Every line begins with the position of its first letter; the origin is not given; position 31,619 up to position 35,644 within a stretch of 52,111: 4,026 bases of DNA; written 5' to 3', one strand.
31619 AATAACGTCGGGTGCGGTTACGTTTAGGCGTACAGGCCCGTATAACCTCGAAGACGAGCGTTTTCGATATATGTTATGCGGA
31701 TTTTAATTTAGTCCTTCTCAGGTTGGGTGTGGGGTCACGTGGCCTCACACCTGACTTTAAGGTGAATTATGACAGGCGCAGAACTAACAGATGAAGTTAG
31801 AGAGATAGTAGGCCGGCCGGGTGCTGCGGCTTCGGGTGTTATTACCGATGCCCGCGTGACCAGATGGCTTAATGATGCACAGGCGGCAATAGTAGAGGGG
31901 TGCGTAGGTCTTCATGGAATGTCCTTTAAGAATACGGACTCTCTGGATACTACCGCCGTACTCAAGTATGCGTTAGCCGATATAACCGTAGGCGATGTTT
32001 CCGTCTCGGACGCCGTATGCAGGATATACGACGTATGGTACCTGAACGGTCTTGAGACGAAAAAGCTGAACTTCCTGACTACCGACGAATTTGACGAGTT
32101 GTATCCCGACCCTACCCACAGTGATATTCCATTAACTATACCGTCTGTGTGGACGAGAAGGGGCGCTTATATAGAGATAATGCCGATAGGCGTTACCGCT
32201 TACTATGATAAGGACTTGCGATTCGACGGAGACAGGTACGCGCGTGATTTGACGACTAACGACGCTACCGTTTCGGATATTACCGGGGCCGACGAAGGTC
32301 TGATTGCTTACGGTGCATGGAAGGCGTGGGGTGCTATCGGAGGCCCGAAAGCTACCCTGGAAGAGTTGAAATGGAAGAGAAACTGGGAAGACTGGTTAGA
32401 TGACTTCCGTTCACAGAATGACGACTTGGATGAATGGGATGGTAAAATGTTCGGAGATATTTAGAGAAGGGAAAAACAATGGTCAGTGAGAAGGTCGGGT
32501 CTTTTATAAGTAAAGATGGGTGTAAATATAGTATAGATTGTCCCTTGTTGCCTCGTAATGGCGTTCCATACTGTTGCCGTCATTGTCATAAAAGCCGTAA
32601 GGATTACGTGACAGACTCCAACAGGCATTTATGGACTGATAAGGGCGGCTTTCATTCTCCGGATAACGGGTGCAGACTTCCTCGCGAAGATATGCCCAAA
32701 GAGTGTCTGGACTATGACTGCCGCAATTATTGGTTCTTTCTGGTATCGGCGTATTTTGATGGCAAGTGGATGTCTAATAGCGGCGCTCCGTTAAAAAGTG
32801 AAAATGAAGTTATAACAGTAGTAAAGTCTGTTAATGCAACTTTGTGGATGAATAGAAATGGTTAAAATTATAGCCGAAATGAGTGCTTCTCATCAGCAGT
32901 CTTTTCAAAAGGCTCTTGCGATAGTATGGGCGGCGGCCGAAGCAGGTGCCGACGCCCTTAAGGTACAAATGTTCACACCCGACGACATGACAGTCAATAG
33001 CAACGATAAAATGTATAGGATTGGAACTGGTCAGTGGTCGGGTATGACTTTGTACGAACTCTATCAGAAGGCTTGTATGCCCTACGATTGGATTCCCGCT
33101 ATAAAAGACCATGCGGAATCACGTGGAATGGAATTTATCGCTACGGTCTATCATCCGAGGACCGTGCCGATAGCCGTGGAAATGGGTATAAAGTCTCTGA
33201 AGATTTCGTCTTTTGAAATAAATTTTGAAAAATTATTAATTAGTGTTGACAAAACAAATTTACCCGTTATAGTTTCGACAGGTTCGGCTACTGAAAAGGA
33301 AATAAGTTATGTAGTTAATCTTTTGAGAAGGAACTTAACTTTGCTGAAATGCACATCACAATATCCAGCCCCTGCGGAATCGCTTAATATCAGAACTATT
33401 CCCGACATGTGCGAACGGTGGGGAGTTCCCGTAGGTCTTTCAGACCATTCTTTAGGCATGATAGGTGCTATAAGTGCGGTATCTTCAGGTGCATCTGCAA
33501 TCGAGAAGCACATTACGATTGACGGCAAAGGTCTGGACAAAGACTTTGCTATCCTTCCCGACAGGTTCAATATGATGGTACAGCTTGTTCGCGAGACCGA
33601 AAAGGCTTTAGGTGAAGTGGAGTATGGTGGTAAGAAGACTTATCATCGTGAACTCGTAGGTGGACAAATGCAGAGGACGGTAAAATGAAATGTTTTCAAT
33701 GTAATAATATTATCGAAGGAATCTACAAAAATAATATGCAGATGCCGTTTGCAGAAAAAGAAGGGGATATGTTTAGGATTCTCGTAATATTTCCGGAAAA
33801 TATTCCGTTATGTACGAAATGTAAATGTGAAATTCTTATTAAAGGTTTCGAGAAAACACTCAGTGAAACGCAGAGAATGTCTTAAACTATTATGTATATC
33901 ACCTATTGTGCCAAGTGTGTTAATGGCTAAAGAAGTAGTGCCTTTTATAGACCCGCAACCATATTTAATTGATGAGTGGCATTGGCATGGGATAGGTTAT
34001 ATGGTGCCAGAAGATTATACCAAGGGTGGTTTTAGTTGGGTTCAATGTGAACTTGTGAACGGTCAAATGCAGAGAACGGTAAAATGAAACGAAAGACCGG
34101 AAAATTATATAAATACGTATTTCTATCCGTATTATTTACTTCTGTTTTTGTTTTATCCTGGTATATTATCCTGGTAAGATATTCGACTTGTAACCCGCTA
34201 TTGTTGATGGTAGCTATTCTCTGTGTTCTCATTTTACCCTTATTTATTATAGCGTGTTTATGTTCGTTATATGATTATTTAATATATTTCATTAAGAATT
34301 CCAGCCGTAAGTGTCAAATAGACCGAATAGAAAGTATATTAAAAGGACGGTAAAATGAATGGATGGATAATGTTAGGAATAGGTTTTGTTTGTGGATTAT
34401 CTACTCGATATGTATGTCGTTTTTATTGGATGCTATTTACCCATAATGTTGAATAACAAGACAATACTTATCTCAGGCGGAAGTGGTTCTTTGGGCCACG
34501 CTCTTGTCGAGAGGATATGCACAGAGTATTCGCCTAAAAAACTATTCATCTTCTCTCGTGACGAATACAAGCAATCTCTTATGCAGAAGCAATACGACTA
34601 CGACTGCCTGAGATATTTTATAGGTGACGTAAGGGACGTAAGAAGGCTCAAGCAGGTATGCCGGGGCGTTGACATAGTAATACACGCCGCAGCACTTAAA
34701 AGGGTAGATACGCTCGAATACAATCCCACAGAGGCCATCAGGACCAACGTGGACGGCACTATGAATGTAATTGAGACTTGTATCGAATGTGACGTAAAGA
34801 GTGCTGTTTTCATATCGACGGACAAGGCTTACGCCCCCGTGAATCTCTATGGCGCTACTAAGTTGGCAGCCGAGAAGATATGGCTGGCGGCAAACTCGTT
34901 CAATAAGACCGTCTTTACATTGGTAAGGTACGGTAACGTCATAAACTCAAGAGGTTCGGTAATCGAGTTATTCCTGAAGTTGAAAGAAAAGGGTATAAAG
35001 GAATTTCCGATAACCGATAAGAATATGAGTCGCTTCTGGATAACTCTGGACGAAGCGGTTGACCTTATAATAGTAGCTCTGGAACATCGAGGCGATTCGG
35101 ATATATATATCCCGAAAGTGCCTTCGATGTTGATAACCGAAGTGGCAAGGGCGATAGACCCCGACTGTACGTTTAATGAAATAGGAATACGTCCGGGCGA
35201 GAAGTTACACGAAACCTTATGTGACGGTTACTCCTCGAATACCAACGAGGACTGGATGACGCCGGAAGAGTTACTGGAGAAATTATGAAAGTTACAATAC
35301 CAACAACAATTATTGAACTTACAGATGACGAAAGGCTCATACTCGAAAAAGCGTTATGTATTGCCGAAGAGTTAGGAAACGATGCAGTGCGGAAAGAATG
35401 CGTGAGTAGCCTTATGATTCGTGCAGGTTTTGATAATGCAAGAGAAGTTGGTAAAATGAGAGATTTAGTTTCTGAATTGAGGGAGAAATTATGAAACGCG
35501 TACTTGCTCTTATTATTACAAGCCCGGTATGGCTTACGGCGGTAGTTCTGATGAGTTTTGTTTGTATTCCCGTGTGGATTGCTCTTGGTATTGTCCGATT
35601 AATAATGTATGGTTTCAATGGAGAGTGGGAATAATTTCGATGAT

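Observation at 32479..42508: Phage-borne, apparently complete CMP-nonulosonic acid (pseudaminic/legionaminic-like) biosynthesis island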

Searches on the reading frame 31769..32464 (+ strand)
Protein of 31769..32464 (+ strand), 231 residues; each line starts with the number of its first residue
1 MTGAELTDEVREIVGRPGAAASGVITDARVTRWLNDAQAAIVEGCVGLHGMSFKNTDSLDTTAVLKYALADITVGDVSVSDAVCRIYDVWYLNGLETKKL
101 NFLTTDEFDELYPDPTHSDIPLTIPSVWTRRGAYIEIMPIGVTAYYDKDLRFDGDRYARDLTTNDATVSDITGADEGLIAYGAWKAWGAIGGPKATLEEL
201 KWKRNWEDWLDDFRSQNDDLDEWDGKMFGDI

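Call 6: search_protein_families(library=pfam, proteins=[window:31769-32464:+], max_evalue=0.01)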
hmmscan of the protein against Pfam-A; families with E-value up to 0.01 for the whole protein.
window:31769-32464:+ (231 aa): 1 family
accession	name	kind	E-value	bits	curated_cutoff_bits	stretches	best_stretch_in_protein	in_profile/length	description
PF24175.2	SU10_adaptor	-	2.1e-09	38.6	27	1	1-213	1-181/194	SU10 adaptor protein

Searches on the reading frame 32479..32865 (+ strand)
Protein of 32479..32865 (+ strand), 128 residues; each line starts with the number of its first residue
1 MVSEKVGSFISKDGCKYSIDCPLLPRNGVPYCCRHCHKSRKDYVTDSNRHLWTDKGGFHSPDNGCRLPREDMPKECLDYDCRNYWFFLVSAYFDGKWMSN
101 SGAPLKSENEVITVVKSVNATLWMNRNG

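Call 4: search_protein_families(library=pfam, proteins=[window:32479-32865:+], max_evalue=0.01)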
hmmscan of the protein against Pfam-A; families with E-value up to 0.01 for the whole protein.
window:32479-32865:+ (128 aa): 0 families

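Call 5: search_protein_families(library=ncbifam, proteins=[window:32479-32865:+], max_evalue=0.01)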
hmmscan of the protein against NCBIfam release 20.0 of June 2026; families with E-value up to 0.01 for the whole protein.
window:32479-32865:+ (128 aa): 0 families

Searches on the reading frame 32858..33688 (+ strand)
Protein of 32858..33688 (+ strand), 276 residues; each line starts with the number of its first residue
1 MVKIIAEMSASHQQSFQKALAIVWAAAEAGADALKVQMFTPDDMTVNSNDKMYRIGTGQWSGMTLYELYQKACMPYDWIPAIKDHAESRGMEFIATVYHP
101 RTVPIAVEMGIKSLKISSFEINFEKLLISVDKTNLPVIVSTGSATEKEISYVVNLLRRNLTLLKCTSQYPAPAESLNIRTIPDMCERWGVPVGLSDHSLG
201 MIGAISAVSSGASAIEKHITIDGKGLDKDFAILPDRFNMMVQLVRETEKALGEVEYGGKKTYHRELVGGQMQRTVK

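Call 4: search_protein_families(library=pfam, proteins=[window:32858-33688:+], max_evalue=0.01)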
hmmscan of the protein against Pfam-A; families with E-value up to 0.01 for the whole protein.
window:32858-33688:+ (276 aa): 1 family
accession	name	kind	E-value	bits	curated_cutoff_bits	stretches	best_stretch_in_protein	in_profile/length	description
PF03102.20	NeuB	-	3.8e-65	220.1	22.1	1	23-255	2-240/241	NeuB family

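Call 5: search_protein_families(library=ncbifam, proteins=[window:32858-33688:+], max_evalue=0.01)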
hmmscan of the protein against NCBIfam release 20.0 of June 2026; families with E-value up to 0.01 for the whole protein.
window:32858-33688:+ (276 aa): 2 families
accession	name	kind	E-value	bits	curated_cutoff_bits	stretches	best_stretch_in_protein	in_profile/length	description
TIGR03586.1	PseI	equivalog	1.7e-79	267.4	340.25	1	3-261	3-267/327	pseudaminic acid synthase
TIGR03569.1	NeuB_NnaB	equivalog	7.9e-56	189.5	399.65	1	4-255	3-262/329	N-acetylneuraminate synthase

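Call 8: search_dna_similar(query=window:32858-33688:+, collection=phages, mode=protein, max_rows=30)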
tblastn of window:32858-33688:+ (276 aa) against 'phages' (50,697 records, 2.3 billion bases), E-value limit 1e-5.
Records with a match: 2; places in all: 2; records where one place covers at least 80% of the query: 1.
Best place of each record, by identity: <60% 2.
By first word of the organism name: Moritella 1; Marine 1.
By host as written in the record: Salmo salar 1; - 1.
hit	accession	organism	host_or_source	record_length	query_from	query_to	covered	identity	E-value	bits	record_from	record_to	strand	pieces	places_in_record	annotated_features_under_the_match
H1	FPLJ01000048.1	Moritella viscosa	Salmo salar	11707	4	220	79%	32.9%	3e-10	66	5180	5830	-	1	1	Sialic acid synthase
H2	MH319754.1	Marine virus AG-345-L05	single cell amplified by WGA-X; seawater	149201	4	266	95%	26.7%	4e-9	63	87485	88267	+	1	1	record has no annotation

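Call 14: find_related_loci(query=window:32858-33688:+, collection=viral_contigs, flank=10000)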
Query window:32858-33688:+ (276 aa) in viral_contigs; peptide patterns used: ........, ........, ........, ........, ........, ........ (x = any residue, [..] = any of these).
8 stretches matched a pattern; 5 encode a relative of the query (tblastn E <= 1e-3); 5 distinct loci.
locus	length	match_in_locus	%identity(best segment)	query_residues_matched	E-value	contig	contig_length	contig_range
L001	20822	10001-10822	68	2-275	1e-134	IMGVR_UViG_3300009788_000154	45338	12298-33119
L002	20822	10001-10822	65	2-275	2e-120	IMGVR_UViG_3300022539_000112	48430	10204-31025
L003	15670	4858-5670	30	4-274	3e-26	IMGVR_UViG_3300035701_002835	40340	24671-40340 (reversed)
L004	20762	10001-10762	27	4-253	6e-19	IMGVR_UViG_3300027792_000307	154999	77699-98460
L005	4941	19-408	27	108-246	2e-5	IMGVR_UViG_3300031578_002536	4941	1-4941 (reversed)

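Call 67: search_protein_families(library=pfam, proteins=[L004:5758-6852:+, L004:6855-7847:+, L004:7819-8718:+, L004:8715-9476:+, L004:9463-9993:+, L004:9986-10831:+, L004:10815-11459:+, L004:11446-12366:+, L004:12326-13162:+, L004:13129-14070:+], max_evalue=0.00001)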
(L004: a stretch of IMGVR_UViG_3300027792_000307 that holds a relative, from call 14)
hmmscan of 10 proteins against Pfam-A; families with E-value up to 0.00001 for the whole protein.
L004:5758-6852:+ (364 aa): 1 family
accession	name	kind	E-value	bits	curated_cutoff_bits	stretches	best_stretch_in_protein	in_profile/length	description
PF04055.27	Radical_SAM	-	1.7e-10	41.8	29.5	1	38-184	4-146/166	Radical SAM superfamily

L004:6855-7847:+ (330 aa): 4 families
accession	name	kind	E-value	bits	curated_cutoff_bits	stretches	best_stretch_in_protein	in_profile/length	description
PF01370.27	Epimerase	-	1.5e-30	106.8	20.9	1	4-233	1-240/240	NAD dependent epimerase/dehydratase family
PF16363.11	GDP_Man_Dehyd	-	1.1e-26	94.5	27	1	5-295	1-331/332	GDP-mannose 4,6 dehydratase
PF01073.25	3Beta_HSD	-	5.2e-15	55.6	22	1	6-233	2-249/280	3-beta hydroxysteroid dehydrogenase/isomerase family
PF13460.12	NAD_binding_10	-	3.3e-06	27.5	27.2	1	8-166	1-145/184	NAD(P)H-binding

L004:7819-8718:+ (299 aa): 0 families

L004:8715-9476:+ (253 aa): 0 families

L004:9463-9993:+ (176 aa): 1 family
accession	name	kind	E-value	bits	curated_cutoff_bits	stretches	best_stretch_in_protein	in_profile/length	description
PF01230.28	HIT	-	3.8e-07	31.1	21.5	1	15-105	6-97/98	HIT domain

L004:9986-10831:+ (281 aa): 1 family
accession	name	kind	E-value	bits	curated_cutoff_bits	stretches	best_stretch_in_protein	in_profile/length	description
PF03102.20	NeuB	-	5.6e-70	236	22.1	1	24-262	1-241/241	NeuB family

L004:10815-11459:+ (214 aa): 1 family
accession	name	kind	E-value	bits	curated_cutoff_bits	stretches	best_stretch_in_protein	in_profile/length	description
PF02348.25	CTP_transf_3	-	2.3e-26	93.4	22.6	1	8-138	1-130/217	Cytidylyltransferase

L004:11446-12366:+ (306 aa): 1 family
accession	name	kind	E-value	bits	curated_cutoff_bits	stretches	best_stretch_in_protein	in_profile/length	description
PF01063.24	Aminotran_4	-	1.6e-35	123.4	28.5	1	33-261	2-219/223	Amino-transferase class IV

L004:12326-13162:+ (278 aa): 1 family
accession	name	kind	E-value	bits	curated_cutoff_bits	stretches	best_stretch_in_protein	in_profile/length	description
PF13186.11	SPASM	-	1.6e-09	38.4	21.5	1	202-270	1-67/67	Iron-sulfur cluster-binding domain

L004:13129-14070:+ (313 aa): 7 families
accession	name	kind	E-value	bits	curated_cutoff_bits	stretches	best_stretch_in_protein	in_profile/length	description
PF01370.27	Epimerase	-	3.1e-40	138.5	20.9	1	12-240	1-240/240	NAD dependent epimerase/dehydratase family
PF16363.11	GDP_Man_Dehyd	-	6.8e-31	108.4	27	1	13-302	1-329/332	GDP-mannose 4,6 dehydratase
PF01073.25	3Beta_HSD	-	6.2e-16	58.7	22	1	13-157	1-157/280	3-beta hydroxysteroid dehydrogenase/isomerase family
PF07993.18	NAD_binding_4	-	1.3e-12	47.8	20.1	1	68-179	85-210/258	Male sterility protein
PF02719.21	Polysacc_synt_2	-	1.7e-11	44.3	20.2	1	12-198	1-190/293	Polysaccharide biosynthesis protein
PF04321.23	RmlD_sub_bind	-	1.1e-10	41.5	27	1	11-256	2-229/287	RmlD substrate binding domain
PF13460.12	NAD_binding_10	-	7.7e-06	26.3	27.2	1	16-158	1-132/184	NAD(P)H-binding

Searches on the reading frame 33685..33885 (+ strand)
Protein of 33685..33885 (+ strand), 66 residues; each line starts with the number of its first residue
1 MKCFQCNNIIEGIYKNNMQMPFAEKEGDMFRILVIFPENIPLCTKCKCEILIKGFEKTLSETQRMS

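Call 6: search_protein_families(library=pfam, proteins=[window:33685-33885:+], max_evalue=0.01)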
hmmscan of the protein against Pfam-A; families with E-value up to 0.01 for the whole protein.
window:33685-33885:+ (66 aa): 0 families

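Call 28: search_protein_families(library=ncbifam, proteins=[window:33685-33885:+], max_evalue=0.01)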
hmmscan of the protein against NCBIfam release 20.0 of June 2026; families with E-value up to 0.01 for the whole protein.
window:33685-33885:+ (66 aa): 0 families

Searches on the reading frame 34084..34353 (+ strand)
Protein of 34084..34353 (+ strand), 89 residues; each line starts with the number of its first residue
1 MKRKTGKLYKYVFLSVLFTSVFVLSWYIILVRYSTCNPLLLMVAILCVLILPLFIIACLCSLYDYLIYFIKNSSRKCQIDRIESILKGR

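Call 6: search_protein_families(library=pfam, proteins=[window:34084-34353:+], max_evalue=0.01)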
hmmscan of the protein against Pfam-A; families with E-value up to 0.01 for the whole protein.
window:34084-34353:+ (89 aa): 1 family
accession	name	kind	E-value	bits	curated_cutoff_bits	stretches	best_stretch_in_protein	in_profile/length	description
PF20154.4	LNT_N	-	0.0045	17.6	27.1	1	4-57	34-89/159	Apolipoprotein N-acyltransferase N-terminal domain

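Call 28: search_protein_families(library=ncbifam, proteins=[window:34084-34353:+], max_evalue=0.01)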
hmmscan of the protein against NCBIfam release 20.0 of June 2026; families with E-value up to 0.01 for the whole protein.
window:34084-34353:+ (89 aa): 0 families

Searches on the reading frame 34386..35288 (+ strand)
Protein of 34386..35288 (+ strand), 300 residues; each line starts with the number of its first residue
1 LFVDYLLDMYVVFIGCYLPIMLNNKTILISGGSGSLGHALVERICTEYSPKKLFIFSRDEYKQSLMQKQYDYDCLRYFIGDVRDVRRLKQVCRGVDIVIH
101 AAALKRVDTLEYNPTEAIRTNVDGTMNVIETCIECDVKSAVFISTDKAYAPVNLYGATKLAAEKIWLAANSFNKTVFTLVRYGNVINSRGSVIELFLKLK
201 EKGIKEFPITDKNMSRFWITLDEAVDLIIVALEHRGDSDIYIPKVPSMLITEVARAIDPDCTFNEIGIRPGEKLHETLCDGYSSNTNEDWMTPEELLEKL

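Call 4: search_protein_families(library=pfam, proteins=[window:34386-35288:+], max_evalue=0.01)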
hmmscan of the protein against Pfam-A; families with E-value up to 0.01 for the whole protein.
window:34386-35288:+ (300 aa): 10 families
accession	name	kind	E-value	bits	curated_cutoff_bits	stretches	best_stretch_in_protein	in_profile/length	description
PF02719.21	Polysacc_synt_2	-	7.9e-87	291.6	20.2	1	27-287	1-282/293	Polysaccharide biosynthesis protein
PF01370.27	Epimerase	-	1.3e-25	90.6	20.9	1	27-236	1-231/240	NAD dependent epimerase/dehydratase family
PF01073.25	3Beta_HSD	-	1.6e-19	70.5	22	1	28-151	1-122/280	3-beta hydroxysteroid dehydrogenase/isomerase family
PF07993.18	NAD_binding_4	-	1.4e-13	51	20.1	1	30-150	2-140/258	Male sterility protein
PF04321.23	RmlD_sub_bind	-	1.5e-13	50.9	27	1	26-190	2-156/287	RmlD substrate binding domain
PF16363.11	GDP_Man_Dehyd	-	8.1e-13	49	27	1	28-241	1-246/332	GDP-mannose 4,6 dehydratase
PF13460.12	NAD_binding_10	-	7.7e-08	32.9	27.2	1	31-164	1-129/184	NAD(P)H-binding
PF00106.31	adh_short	-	7.4e-05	22.7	26.6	1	25-164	1-158/195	short chain dehydrogenase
PF08659.16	KR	-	0.0003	21.2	22.6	1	26-144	2-135/180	KR domain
PF05368.20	NmrA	-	0.0013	18.8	27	1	24-103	2-78/298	NmrA-like family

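Call 5: search_protein_families(library=ncbifam, proteins=[window:34386-35288:+], max_evalue=0.01)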
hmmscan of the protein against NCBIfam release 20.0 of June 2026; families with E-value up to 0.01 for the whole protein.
window:34386-35288:+ (300 aa): 40 families (the best 25 are shown)
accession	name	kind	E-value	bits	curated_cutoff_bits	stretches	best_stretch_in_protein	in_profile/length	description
TIGR03589.1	PseB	equivalog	9.7e-114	379.6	407.75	1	21-286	1-269/324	UDP-N-acetylglucosamine 4,6-dehydratase (inverting)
TIGR04130.1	FnlA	equivalog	3.1e-68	230.1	730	1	21-279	1-265/337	UDP-N-acetylglucosamine 4,6-dehydratase/5-epimerase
TIGR04180.1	EDH_00030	hypoth_equivalog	3.1e-15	56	475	1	27-150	1-126/297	NAD-dependent 4,6-dehydratase LegB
TIGR01214.1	rmlD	equivalog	6e-14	51.8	224.05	1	26-190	1-155/285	dTDP-4-dehydrorhamnose reductase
TIGR01179.1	galE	equivalog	6.7e-14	51.4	262.3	1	27-187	2-178/332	UDP-glucose 4-epimerase GalE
NF041293.1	G6PDh_Azf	equivalog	3.4e-13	49.6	400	1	24-149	2-119/252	NAD-dependent glucose-6-phosphate dehydrogenase Azf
TIGR01181.1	dTDP_gluc_dehyt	equivalog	1.1e-12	47.6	365.1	1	27-156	2-136/321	dTDP-glucose 4,6-dehydratase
TIGR03466.1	HpnA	hypoth_equivalog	4.9e-11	42.1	367.65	1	26-146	2-114/327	hopanoid-associated sugar epimerase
NF042423.1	oxyalk_red_Shew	equivalog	2.2e-10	40.2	580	1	24-146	8-119/331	2-alkyl-3-oxoalkanoate reductase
NF042422.1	oxyalk_red_OleD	equivalog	3.6e-10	39.7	580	1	27-146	3-111/329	2-alkyl-3-oxoalkanoate reductase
TIGR02622.1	CDP_4_6_dhtase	equivalog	7.1e-10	38.5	278.45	1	65-150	44-134/352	CDP-glucose 4,6-dehydratase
NF006565.0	PRK09072.1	equivalog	2.8e-08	33.6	238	1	21-165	2-156/265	SDR family oxidoreductase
NF007956.0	PRK10675.1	subfamily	6.7e-08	32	394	1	27-149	3-128/338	UDP-glucose 4-epimerase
TIGR01746.1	Thioester-redct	subfamily_domain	1.5e-07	31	213.35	1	91-164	85-175/371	thioester reductase domain-containing protein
TIGR02197.1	heptose_epim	equivalog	2.2e-07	30.4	274.6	1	27-185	1-170/316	ADP-glyceromanno-heptose 6-epimerase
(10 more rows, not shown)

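Call 84: search_dna_similar(query=window:34446-35285:+, collection=phages, mode=protein, max_evalue=1e-10, max_rows=25)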
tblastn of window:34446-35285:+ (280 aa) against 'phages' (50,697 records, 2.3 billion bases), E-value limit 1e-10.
Records with a match: 6; places in all: 8; records where one place covers at least 80% of the query: 6.
Best place of each record, by identity: <60% 6.
By first word of the organism name: Staphylococcus 2; Listeria 2; uncultured 1; Bacteriophage 1.
By host as written in the record: Staphylococcus aureus 2; - 2; Listeria monocytogenes 2.
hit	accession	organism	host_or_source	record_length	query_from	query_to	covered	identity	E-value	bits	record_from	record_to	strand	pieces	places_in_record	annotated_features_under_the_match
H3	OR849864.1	Staphylococcus phage SA 1298 Kay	Staphylococcus aureus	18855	31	276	88%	40.7%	2e-49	181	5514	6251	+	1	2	record has no annotation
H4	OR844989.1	Staphylococcus phage SA 1306 Kay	Staphylococcus aureus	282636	31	276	88%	40.7%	2e-49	181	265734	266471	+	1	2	record has no annotation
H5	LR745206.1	uncultured phage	metagenomic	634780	19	258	86%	39.8%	1e-41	157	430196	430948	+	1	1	record has no annotation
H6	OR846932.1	Listeria phage LM 4-11-1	Listeria monocytogenes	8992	23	259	85%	34.4%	4e-28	119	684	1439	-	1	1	record has no annotation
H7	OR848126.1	Listeria phage LM 4-14-1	Listeria monocytogenes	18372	23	259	85%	34.4%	4e-28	119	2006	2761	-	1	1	record has no annotation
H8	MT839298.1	Bacteriophage sp.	human fecal samples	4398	21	260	86%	29.2%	1e-18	91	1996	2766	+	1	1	record has no annotation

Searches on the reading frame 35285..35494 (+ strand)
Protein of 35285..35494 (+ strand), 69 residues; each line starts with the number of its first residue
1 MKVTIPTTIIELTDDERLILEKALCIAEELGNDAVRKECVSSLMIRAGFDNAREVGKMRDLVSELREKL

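Call 6: search_protein_families(library=pfam, proteins=[window:35285-35494:+], max_evalue=0.01)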
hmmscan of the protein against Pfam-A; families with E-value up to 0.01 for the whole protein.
window:35285-35494:+ (69 aa): 0 families

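Call 28: search_protein_families(library=ncbifam, proteins=[window:35285-35494:+], max_evalue=0.01)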
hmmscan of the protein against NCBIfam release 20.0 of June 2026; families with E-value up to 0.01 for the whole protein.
window:35285-35494:+ (69 aa): 0 families
